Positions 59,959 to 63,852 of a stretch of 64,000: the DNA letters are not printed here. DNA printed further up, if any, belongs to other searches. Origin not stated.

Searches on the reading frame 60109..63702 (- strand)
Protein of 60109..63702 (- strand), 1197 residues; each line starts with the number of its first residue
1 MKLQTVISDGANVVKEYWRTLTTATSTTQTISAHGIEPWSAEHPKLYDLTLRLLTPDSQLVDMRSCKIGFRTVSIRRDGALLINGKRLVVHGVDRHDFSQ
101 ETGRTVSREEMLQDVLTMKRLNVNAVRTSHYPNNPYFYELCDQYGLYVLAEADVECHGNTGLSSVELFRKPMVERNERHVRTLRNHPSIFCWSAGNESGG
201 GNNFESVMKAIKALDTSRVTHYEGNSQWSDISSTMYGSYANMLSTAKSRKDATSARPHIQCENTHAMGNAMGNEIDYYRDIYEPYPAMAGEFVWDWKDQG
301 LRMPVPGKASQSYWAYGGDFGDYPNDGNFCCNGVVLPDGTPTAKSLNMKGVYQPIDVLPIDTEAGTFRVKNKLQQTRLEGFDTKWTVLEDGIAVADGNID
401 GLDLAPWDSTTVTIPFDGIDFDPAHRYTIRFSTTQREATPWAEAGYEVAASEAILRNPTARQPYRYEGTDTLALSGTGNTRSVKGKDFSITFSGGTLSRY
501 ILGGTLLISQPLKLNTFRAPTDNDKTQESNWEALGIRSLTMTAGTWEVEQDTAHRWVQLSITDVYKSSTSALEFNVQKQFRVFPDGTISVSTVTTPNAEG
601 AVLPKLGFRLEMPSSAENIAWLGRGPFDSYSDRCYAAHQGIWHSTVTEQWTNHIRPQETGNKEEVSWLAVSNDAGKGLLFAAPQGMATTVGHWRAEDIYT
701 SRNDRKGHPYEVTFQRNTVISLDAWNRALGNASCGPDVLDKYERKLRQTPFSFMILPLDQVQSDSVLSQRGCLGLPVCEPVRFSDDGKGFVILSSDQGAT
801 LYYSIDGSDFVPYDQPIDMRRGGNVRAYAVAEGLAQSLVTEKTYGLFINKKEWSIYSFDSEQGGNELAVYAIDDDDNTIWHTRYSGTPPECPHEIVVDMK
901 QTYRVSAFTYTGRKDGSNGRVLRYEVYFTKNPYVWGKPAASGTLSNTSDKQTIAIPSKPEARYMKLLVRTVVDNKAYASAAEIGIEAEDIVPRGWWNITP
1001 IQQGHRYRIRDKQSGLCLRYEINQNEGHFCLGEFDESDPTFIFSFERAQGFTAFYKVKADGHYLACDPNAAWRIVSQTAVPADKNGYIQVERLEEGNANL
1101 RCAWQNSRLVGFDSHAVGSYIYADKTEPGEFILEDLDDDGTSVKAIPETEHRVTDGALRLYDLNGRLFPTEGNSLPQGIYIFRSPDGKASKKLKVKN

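Call 66: search_protein_families(library=ncbifam, proteins=[window:60109-63702:-], max_evalue=0.001)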
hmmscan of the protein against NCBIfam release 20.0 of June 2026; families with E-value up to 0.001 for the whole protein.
window:60109-63702:- (1197 aa): 12 families
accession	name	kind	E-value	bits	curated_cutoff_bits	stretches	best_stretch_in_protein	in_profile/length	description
NF052611.1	beta_gal_Bga2A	equivalog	3.4e-178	594.7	999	1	22-755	271-1004/1007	beta-galactosidase, LacZ type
NF007666.0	PRK10340.1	equivalog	2.3e-168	562.1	1284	1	3-762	247-1004/1030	beta-galactosidase subunit alpha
NF041100.1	betagal_LacZ_Ttogales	equivalog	6.2e-137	457.9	2000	1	36-676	283-910/1090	beta-galactosidase LacZ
NF007074.0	PRK09525.1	subfamily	4.5e-130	435.2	1221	1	27-675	290-955/1027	beta-galactosidase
NF049891.1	Bet1-4galacdseBT4156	equivalog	7.3e-47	159.8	1700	1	19-389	237-583/946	exo-beta-1,4-galactosidase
NF041462.1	GalA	equivalog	4.9e-28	97.7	900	1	24-233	243-446/763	beta-galactosidase GalA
NF050095.1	BetGlucuronLacZ4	equivalog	2.4e-25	88.7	950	1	7-225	210-440/666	beta-glucuronidase LacZ4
NF007538.0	PRK10150.1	equivalog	4.2e-21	74.9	544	1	16-218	225-446/607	beta-glucuronidase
NF041463.1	GalB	equivalog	2.3e-20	72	900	1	37-202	315-483/869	beta-galactosidase GalB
NF049877.1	GlucurArabfur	equivalog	3.3e-12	44.9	1800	1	37-215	610-788/1400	beta-d-glucuronidase/beta-L-arabinofuranosidase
NF049890.1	Bet1-4galacdseBT4151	equivalog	8.1e-11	40.6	1500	1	26-216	279-470/952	exo-beta-1,4-galactosidase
NF040533.1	endo_SpGH101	exception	0.00082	16.6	2900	0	859-925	1767-1831/1962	SpGH101 family endo-alpha-N-acetylgalactosaminidase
